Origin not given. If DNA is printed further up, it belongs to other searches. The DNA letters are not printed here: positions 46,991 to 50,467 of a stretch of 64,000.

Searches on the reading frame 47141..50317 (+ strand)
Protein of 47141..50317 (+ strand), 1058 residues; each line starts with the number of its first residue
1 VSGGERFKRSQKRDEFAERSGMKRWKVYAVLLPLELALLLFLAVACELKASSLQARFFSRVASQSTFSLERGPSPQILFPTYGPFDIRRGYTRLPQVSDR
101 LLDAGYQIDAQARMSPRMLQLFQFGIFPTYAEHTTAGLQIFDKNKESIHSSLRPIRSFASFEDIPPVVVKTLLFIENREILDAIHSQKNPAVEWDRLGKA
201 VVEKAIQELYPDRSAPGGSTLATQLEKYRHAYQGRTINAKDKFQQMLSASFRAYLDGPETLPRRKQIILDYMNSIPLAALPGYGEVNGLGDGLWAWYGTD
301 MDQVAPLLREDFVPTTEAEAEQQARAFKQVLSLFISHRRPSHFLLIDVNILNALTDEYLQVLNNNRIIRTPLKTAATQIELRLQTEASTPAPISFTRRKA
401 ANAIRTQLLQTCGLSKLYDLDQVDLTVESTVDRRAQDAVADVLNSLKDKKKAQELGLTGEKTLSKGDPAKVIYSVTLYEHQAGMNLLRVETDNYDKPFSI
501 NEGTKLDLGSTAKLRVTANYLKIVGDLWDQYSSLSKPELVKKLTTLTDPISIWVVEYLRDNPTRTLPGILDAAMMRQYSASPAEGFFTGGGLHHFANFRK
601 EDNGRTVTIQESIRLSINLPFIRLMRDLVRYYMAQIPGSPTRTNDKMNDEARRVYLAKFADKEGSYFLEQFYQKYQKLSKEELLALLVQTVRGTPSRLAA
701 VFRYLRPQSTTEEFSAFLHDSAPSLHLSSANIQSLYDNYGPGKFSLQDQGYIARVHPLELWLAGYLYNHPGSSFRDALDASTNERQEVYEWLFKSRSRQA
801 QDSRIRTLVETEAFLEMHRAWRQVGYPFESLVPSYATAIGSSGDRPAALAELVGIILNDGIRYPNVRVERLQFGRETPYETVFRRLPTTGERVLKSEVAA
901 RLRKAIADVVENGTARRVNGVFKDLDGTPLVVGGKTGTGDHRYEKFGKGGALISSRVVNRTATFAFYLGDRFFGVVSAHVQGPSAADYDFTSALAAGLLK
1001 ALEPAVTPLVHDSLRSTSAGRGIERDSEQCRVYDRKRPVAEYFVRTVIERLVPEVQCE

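Call 77: search_protein_families(library=pfam, proteins=[window:47141-50317:+], max_evalue=0.0001)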
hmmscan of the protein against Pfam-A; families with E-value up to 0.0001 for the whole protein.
window:47141-50317:+ (1058 aa): 1 family
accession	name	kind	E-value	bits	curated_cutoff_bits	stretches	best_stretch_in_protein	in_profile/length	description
PF00912.28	Transgly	-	5.5e-14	52.4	27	1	155-304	13-139/178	Transglycosylase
